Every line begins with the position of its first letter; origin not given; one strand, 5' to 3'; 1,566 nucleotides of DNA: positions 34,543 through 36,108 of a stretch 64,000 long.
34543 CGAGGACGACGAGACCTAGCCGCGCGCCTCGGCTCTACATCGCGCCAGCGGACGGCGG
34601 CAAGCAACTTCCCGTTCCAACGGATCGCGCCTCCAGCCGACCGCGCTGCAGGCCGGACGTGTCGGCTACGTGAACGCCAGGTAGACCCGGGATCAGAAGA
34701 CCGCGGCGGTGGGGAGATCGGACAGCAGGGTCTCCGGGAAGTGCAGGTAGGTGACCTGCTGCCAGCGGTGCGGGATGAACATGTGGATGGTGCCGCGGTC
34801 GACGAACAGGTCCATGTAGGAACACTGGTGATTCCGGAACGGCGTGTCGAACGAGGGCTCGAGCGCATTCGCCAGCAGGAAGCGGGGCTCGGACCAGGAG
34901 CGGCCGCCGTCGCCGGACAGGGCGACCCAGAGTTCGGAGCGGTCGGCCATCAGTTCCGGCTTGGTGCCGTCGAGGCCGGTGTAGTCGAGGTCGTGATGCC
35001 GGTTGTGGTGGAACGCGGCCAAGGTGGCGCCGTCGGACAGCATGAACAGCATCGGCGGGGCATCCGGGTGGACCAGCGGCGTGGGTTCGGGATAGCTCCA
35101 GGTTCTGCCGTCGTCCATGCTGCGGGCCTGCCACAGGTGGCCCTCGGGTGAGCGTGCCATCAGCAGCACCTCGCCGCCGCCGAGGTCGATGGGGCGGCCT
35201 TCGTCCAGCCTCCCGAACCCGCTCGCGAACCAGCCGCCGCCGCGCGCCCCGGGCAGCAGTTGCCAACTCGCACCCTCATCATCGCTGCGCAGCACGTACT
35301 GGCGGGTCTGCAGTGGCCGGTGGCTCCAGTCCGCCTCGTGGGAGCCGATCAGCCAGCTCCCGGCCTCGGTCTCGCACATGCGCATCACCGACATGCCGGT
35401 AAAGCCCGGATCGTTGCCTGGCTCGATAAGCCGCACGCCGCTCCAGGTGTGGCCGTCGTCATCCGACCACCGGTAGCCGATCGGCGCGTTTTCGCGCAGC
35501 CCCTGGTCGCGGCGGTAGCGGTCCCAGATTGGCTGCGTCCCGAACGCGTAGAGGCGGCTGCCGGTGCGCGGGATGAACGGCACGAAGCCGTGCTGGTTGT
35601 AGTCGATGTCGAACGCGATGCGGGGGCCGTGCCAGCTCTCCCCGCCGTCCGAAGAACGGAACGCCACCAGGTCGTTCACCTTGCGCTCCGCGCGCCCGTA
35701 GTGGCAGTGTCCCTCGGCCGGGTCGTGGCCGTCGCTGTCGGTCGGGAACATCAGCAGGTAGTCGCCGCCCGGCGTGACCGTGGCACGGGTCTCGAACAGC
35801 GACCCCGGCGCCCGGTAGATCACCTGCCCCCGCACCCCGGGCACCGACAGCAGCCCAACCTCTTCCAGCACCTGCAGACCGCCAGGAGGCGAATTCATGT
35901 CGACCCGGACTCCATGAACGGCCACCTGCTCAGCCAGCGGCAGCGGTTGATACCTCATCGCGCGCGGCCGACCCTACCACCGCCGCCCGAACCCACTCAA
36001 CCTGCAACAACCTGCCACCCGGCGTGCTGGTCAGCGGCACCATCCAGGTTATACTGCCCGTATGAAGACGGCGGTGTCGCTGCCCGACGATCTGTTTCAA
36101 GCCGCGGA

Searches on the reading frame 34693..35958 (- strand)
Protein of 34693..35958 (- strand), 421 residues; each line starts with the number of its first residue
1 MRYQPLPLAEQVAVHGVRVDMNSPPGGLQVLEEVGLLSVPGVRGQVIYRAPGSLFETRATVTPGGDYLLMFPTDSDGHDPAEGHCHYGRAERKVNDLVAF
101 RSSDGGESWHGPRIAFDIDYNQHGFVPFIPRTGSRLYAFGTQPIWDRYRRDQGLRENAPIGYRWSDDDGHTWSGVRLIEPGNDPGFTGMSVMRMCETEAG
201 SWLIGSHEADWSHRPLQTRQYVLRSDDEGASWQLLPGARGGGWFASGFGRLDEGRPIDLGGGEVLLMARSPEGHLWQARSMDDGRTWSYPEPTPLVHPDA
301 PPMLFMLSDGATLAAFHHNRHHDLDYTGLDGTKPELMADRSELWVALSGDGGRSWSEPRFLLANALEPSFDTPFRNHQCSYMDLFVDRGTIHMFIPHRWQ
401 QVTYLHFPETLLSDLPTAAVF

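Call 5: search_protein_families(library=pfam, proteins=[window:34696-35958:-], max_evalue=0.01)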
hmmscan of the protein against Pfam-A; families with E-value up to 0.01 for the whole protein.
window:34696-35958:- (421 aa): 3 families
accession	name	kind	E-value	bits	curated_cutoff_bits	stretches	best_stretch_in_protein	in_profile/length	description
PF13088.12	BNR_2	-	3.6e-25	89.3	31.4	1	157-393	79-277/277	BNR repeat-like domain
PF02012.26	BNR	-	3.4e-05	23.6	27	0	100-110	1-11/12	BNR/Asp-box repeat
PF12217.14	End_beta_propel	-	0.00058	19.3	24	0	274-302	44-72/367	Catalytic beta propeller domain of bacteriophage endosialidase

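Call 6: search_protein_families(library=ncbifam, proteins=[window:34696-35958:-], max_evalue=0.001)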
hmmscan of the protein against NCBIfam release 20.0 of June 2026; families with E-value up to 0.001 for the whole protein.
window:34696-35958:- (421 aa): 0 families

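Call 11: find_encoding_contigs(protein=window:34693-35958:-, flank=10000, max_places=6)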
Protein window:34693-35958:- (421 aa): no gene with exactly this product is on record in the collection.

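Call 22: search_solved_structures(query=window:34696-35958:-, max_evalue=1, show_alignments=2)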
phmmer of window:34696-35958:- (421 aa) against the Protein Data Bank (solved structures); distinct sequences matched with E-value up to 1: 36.
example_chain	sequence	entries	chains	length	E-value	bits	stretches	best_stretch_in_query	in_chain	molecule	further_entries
8axt_A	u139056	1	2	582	1.4e-08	37.2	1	239-362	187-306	Sialidase domain-containing protein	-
8axi_A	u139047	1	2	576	1.6e-08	37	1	239-362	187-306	Sialidase domain-containing protein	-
8axs_B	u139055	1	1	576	1.6e-08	37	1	239-362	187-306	Exo-alpha-sialidase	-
8axs_A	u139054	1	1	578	1.6e-08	37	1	239-362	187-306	Exo-alpha-sialidase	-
8hls_A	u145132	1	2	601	1.6e-08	37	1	239-362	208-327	Sialidase domain-containing protein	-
9eob_A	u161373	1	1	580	1.8e-08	36.8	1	239-361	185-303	exo-alpha-sialidase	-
8t26_A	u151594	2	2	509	1.3e-07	34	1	95-238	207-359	Sialidase, putative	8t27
8feb_A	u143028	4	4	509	2e-07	33.4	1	96-238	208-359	Sialidase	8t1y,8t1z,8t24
8gn6_A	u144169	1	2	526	2.1e-07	33.3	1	95-238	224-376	Sialidase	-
8gn6_C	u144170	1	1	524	2.1e-07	33.3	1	95-238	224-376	Sialidase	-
4x6k_A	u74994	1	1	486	0.00024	23.2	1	160-292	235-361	Anhydrosialidase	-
4x47_A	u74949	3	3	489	0.00025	23.2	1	160-292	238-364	Anhydrosialidase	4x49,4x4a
2ya4_A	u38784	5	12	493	0.0035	19.4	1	271-304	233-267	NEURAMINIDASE A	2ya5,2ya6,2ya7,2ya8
5kky_A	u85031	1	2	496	0.004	19.2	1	271-304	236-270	Sialidase A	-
2w20_A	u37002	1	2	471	0.0045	19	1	271-304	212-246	SIALIDASE A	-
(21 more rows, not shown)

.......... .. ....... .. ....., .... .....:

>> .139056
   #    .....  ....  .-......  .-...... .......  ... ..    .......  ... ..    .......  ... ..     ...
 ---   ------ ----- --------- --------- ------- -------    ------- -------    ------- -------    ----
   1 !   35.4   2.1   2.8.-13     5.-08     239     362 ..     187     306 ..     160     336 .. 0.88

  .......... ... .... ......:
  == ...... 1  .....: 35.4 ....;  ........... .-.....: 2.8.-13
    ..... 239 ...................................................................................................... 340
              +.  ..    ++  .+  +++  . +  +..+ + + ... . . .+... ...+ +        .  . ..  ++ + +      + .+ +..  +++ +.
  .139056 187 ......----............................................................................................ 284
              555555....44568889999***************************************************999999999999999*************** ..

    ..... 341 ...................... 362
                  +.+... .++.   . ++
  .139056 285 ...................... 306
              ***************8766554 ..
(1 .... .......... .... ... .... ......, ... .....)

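Call 31: find_homologous_proteins(query=window:34696-35958:-, max_evalue=0.00001)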
Query window:34696-35958:- (421 aa): 747 proteins with E <= 0.00001 among 8000 candidates; the best 120 are listed.
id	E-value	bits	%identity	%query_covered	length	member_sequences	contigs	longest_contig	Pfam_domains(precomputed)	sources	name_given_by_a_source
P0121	7.0e-274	927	92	100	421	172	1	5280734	PF13088.13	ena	-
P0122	4.9e-273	924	91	100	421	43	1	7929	PF13088.13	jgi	jgi:hypothetical protein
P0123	2.2e-238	810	80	100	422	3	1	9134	PF02012.27,PF13088.13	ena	-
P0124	7.0e-207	706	53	99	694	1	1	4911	PF02012.27,PF15902.13,PF13088.13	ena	-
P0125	2.6e-188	645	66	99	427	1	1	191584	PF02012.27,PF13088.13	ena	-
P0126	5.5e-188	644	66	99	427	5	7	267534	PF02012.27,PF13088.13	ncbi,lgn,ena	-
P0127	1.0e-187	643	65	99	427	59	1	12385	PF02012.27,PF13088.13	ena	-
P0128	5.6e-186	637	65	99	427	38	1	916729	PF02012.27,PF13088.13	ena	-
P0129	1.6e-185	635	65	98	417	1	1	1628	PF02012.27,PF13088.13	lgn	-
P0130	2.7e-185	635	65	99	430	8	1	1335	PF02012.27,PF13088.13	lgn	-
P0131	8.2e-185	633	65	97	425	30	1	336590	PF02012.27,PF15902.13,PF13088.13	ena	-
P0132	3.9e-184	631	66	99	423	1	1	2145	PF02012.27,PF13088.13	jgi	jgi:hypothetical protein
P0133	3.7e-182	624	64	99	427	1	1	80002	PF02012.27,PF13088.13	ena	-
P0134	7.3e-182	623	64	98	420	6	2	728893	PF02012.27,PF13088.13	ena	-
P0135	5.6e-181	620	63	98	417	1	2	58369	PF24316.2,PF02012.27,PF15902.13,PF13088.13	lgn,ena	-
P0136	6.4e-179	614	60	97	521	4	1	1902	PF24316.2,PF02012.27,PF13088.13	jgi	jgi:hypothetical protein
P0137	2.8e-178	612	62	99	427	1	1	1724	PF02012.27,PF15902.13,PF13088.13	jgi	jgi:hypothetical protein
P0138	4.1e-178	611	64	98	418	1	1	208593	PF02012.27,PF15902.13,PF13088.13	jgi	jgi:hypothetical protein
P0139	1.0e-177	610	62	97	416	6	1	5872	PF02012.27,PF13088.13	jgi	jgi:hypothetical protein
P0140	1.4e-177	609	64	98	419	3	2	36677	PF02012.27,PF13088.13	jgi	jgi:hypothetical protein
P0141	2.8e-177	608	63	98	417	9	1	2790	PF02012.27,PF15902.13,PF13088.13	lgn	-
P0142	4.2e-177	608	63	99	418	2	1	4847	PF02012.27,PF13088.13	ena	-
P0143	4.3e-177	608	63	99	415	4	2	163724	PF15899.12,PF02012.27,PF15902.13,PF13088.13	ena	-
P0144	7.0e-177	607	61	100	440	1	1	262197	PF02012.27,PF15902.13,PF13088.13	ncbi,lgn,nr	ncbi:MAG: exo-alpha-sialidase [Williamsia sp.]|nr:exo-alpha-sialidase [Williamsia sp.]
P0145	5.3e-176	604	63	97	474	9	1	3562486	PF15902.13,PF13088.13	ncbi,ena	-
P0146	8.5e-176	603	60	98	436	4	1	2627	PF02012.27,PF13088.13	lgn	-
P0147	1.8e-175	602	65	97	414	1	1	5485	PF02012.27,PF15902.13,PF13088.13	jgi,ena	-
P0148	1.8e-175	602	60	98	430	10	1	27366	PF02012.27,PF13088.13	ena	-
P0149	2.8e-175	602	61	98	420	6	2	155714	PF02012.27,PF15902.13,PF13088.13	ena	-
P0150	4.1e-175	601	64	98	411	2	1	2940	PF02012.27,PF13088.13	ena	-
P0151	1.6e-174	599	61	98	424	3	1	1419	PF02012.27,PF15902.13,PF13088.13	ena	-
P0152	1.9e-174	599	61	99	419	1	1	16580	PF24316.2,PF02012.27,PF15902.13,PF13088.13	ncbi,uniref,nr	ncbi:sialidase family protein [Paenibacillus koleovorans]|uniref:sialidase family protein n=1 Tax=Pa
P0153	1.9e-174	599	63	100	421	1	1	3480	PF02012.27,PF15902.13,PF13088.13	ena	-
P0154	3.3e-174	598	62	98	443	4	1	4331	PF24316.2,PF02012.27,PF15902.13,PF13088.13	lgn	-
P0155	6.5e-174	597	61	97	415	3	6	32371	PF02012.27,PF13088.13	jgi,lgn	-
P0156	9.6e-174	597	61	99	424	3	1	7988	PF15899.12,PF02012.27,PF13088.13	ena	-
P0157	1.4e-173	596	63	98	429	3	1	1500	PF02012.27,PF13088.13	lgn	-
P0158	1.7e-173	596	58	98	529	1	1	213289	PF24316.2,PF02012.27,PF15902.13,PF13088.13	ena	-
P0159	1.9e-173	596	61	98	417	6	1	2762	PF24316.2,PF02012.27,PF15902.13,PF13088.13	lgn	-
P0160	2.4e-173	595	62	99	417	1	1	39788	PF02012.27,PF15902.13,PF13088.13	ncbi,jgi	jgi:Neuraminidase (sialidase)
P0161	2.7e-173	595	62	100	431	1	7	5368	PF02012.27,PF13088.13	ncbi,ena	-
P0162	3.8e-173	595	65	94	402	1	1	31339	PF02012.27,PF13088.13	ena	-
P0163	4.7e-173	594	60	99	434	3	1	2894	PF02012.27,PF13088.13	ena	-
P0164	6.2e-173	594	61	98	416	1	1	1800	PF02012.27,PF13088.13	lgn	-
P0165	2.8e-172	592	61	98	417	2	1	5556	PF02012.27,PF13088.13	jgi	jgi:hypothetical protein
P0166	3.4e-172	592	62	97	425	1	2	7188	PF24316.2,PF02012.27,PF13088.13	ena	-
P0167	5.1e-172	591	63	94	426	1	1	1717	PF02012.27,PF15902.13,PF13088.13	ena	-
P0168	8.3e-172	590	63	94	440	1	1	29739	PF02012.27,PF15902.13,PF13088.13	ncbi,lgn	-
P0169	8.5e-172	590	64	93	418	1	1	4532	PF02012.27,PF15902.13,PF13088.13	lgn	-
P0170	1.3e-171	590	61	98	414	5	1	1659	PF02012.27,PF15902.13,PF13088.13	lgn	-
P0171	4.5e-171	588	59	99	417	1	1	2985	PF24316.2,PF02012.27,PF13088.13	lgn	-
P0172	4.8e-171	588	60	98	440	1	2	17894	PF15899.12,PF24316.2,PF02012.27,PF15902.13,PF13088.13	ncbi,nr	ncbi:MAG TPA: sialidase family protein [Puia sp.]|nr:sialidase family protein [Puia sp.]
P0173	5.6e-171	587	61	98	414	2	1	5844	PF02012.27,PF15902.13,PF13088.13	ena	-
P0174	1.1e-170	586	60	99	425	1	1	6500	PF02012.27,PF13088.13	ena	-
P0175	1.3e-170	586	60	97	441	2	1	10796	PF24316.2,PF02012.27,PF15902.13,PF13088.13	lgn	-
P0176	1.4e-170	586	62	98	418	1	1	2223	PF02012.27,PF15902.13,PF13088.13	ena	-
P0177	2.1e-170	586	58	98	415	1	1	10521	PF02012.27,PF13088.13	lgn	-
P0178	2.1e-170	586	61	99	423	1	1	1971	PF24316.2,PF02012.27,PF15902.13,PF13088.13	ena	-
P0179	3.3e-170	585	62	98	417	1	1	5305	PF02012.27,PF13088.13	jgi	jgi:hypothetical protein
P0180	4.5e-170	585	60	99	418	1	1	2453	PF24316.2,PF02012.27,PF15902.13,PF13088.13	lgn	-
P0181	5.6e-170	584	59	97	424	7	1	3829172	PF02012.27,PF15902.13,PF13088.13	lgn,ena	-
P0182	6.4e-170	584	61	98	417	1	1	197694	PF02012.27,PF13088.13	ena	-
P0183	7.0e-170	584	60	97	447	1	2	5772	PF24316.2,PF02012.27,PF15902.13,PF13088.13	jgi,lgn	jgi:hypothetical protein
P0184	8.1e-170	584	62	97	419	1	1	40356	PF15899.12,PF02012.27,PF15902.13,PF13088.13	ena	-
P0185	1.1e-169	583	60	98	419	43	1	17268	PF02012.27,PF15902.13,PF13088.13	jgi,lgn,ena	jgi:hypothetical protein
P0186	1.9e-169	582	66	90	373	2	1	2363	PF24316.2,PF13088.13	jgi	jgi:hypothetical protein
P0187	2.0e-169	582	60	99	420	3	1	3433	PF13088.13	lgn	-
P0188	4.4e-169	581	61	97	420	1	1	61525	PF02012.27,PF15902.13,PF13088.13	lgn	-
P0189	5.0e-169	581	61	98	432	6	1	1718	PF02012.27,PF15902.13,PF13088.13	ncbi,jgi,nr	ncbi:MAG: exo-alpha-sialidase [Armatimonadetes bacterium]|nr:exo-alpha-sialidase [Armatimonadota bac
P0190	6.1e-169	581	58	97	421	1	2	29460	PF02012.27,PF15902.13,PF13088.13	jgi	-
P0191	7.7e-169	580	61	97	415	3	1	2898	PF02012.27,PF15902.13,PF13088.13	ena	-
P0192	2.8e-168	579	64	93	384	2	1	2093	PF24316.2,PF02012.27,PF15902.13,PF13088.13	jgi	-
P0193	3.0e-168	578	59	98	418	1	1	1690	PF02012.27,PF15902.13,PF13088.13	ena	-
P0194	3.2e-168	578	60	98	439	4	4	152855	PF02012.27,PF15902.13,PF13088.13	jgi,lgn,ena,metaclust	metaclust:\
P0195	4.9e-168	578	61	98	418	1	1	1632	PF24316.2,PF02012.27,PF13088.13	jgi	-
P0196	5.1e-168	578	61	98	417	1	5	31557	PF02012.27,PF15902.13,PF13088.13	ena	-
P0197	7.3e-168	577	57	99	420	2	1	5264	PF24316.2,PF02012.27,PF15902.13,PF13088.13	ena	-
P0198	8.1e-168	577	62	98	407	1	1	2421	PF02012.27,PF13088.13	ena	-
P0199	9.8e-168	577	61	98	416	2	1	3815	PF02012.27,PF13088.13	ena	-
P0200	1.0e-167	577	61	98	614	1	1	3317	PF24316.2,PF13088.13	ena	-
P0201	1.1e-167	577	59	97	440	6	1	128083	PF02012.27,PF15902.13,PF13088.13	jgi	jgi:hypothetical protein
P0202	1.2e-167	576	61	98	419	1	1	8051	PF02012.27,PF15902.13,PF13088.13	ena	-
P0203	1.6e-167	576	60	97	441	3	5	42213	PF15902.13,PF13088.13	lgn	-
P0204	3.6e-167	575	59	98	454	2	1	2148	PF24316.2,PF02012.27,PF15902.13,PF13088.13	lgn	-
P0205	3.7e-167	575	61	97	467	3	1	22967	PF24316.2,PF02012.27,PF13088.13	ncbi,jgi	jgi:hypothetical protein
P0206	7.1e-167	574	60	98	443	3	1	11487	PF24316.2,PF02012.27,PF15902.13,PF13088.13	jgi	-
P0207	8.2e-167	574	60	97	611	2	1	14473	PF24316.2,PF02012.27,PF13088.13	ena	-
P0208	9.1e-167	574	60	95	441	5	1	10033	PF02012.27,PF15902.13,PF13088.13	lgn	-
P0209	9.3e-167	574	59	98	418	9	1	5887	PF24316.2,PF02012.27,PF15902.13,PF13088.13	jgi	jgi:hypothetical protein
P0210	1.0e-166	573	60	98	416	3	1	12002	PF24316.2,PF02012.27,PF13088.13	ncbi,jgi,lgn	jgi:hypothetical protein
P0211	1.4e-166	573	59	99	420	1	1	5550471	PF02012.27,PF13088.13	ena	-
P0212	1.6e-166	573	59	98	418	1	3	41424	PF24316.2,PF02012.27,PF15902.13,PF13088.13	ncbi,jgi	jgi:hypothetical protein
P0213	1.7e-166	573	62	98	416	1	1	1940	PF02012.27,PF13088.13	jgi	jgi:hypothetical protein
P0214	1.7e-166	573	59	98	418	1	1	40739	PF02012.27,PF15902.13,PF13088.13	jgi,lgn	jgi:hypothetical protein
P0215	1.7e-166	573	62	98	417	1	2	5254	PF24316.2,PF02012.27,PF15902.13,PF13088.13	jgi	jgi:Neuraminidase (sialidase)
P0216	1.9e-166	573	59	97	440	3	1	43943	PF02012.27,PF15902.13,PF13088.13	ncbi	ncbi:MAG: sialidase family protein [Chitinophagaceae bacterium]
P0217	2.9e-166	572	59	98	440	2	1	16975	PF24316.2,PF02012.27,PF15902.13,PF13088.13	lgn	-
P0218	3.2e-166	572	59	100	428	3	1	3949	PF13088.13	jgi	-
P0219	5.6e-166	571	61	97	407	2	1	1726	PF24316.2,PF02012.27,PF13088.13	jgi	jgi:hypothetical protein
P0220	7.6e-166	571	59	99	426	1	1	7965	PF02012.27,PF13088.13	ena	-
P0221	9.6e-166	570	60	98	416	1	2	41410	PF24316.2,PF02012.27,PF15902.13,PF13088.13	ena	-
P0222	1.3e-165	570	59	97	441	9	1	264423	PF24316.2,PF02012.27,PF15902.13,PF13088.13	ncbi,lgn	-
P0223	1.7e-165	569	59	98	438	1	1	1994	PF02012.27,PF13088.13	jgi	jgi:hypothetical protein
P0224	1.7e-165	569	60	98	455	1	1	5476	PF24316.2,PF02012.27,PF15902.13,PF13088.13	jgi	jgi:Neuraminidase (sialidase)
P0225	1.7e-165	569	59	94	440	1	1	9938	PF24316.2,PF02012.27,PF15902.13,PF13088.13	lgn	-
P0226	2.6e-165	569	58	98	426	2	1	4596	PF13088.13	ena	-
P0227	2.9e-165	569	61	97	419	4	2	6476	PF24316.2,PF02012.27,PF13088.13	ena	-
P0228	3.3e-165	568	59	98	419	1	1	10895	PF02012.27,PF15902.13,PF13088.13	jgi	jgi:hypothetical protein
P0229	3.3e-165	568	59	98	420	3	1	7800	PF02012.27,PF15902.13,PF13088.13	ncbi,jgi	jgi:hypothetical protein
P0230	3.6e-165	568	59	98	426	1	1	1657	PF13088.13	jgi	jgi:hypothetical protein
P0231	3.8e-165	568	59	98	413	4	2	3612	PF02012.27,PF13088.13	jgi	jgi:hypothetical protein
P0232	4.0e-165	568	61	97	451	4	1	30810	PF13088.13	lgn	-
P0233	4.3e-165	568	59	99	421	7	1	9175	PF24316.2,PF02012.27,PF15902.13,PF13088.13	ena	-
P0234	4.8e-165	568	59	98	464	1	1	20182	PF24316.2,PF02012.27,PF15902.13,PF13088.13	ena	-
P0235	4.8e-165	568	59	98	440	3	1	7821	PF02012.27,PF15902.13,PF13088.13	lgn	-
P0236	5.1e-165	568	61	98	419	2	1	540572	PF02012.27,PF13088.13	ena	-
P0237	6.1e-165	568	60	96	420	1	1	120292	PF12217.15,PF24316.2,PF02012.27,PF15902.13,PF13088.13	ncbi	ncbi:MAG: sialidase family protein [Planctomycetota bacterium]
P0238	7.3e-165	567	58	99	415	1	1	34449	PF12217.15,PF02012.27,PF13088.13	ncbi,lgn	-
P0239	7.5e-165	567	57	99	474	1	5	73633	PF02012.27,PF13088.13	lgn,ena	-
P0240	1.0e-164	567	60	98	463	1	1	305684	PF24316.2,PF02012.27,PF15902.13,PF13088.13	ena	-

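Call 33: find_encoding_contigs(protein=P0144, flank=8000, max_places=1)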
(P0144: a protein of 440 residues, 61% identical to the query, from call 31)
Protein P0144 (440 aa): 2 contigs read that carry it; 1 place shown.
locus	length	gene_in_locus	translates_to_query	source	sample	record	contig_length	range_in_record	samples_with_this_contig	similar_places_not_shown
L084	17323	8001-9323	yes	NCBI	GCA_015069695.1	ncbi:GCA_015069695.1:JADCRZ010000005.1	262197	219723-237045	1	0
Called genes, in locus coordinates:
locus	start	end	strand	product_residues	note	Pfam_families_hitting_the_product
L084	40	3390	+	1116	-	PF13620:CarboxypepD_reg, PF13715:CarbopepD_reg_2, PF07715:Plug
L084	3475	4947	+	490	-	PF14322:SusD-like_3, PF12771:SusD-like_2 (faint), PF07980:SusD_RagB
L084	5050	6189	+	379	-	PF13964:Beta-prop_Calicin (faint), PF24996:NANM, PF01344:Kelch_1 (faint), PF24681:Kelch_KLHDC2_KLHL20_DRC7, PF13415:Beta-prop_FBX42 (weak), PF24996:NANM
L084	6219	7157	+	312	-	PF02826:2-Hacid_dh_C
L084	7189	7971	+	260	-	PF05721:PhyH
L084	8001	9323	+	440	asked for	PF15902:Sortilin-Vps10 (faint), PF02012:BNR (faint), PF13088:BNR_2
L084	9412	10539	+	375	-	PF02746:MR_MLE_N, PF13378:MR_MLE_C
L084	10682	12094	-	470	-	PF03629:SASA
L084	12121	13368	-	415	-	PF02012:BNR (faint), PF13859:BNR_3, PF13088:BNR_2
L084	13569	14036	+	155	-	PF14588:YjgF_endoribonc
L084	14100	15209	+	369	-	PF01168:Ala_racemase_N, PF14031:D-ser_dehydrat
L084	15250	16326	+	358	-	PF01244:Peptidase_M19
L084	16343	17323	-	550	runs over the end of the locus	PF04389:Peptidase_M28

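Call 34: find_encoding_contigs(protein=P0145, flank=8000, max_places=1)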
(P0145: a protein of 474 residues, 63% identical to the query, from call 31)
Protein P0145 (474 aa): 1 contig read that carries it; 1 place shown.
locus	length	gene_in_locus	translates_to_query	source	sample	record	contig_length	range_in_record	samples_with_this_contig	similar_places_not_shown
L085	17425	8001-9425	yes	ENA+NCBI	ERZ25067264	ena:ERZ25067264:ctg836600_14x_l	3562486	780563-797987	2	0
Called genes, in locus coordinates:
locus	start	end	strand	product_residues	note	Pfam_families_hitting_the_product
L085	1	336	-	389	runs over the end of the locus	PF05201:GlutR_N, PF01488:Shikimate_DH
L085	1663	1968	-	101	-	-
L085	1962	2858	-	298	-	PF04784:DUF547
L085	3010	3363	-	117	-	-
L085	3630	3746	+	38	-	-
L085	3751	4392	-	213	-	PF00156:Pribosyltran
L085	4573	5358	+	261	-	PF00664:ABC_membrane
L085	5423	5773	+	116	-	PF00005:ABC_tran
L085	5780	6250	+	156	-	-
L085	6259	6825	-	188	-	-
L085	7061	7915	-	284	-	PF05721:PhyH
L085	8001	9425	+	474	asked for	PF15902:Sortilin-Vps10 (faint), PF13088:BNR_2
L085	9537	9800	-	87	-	PF02597:ThiS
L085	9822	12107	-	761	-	PF01315:Ald_Xan_dh_C, PF02738:MoCoBD_1, PF20256:MoCoBD_2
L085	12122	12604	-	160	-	PF00111:Fer2 (weak), PF01799:Fer2_2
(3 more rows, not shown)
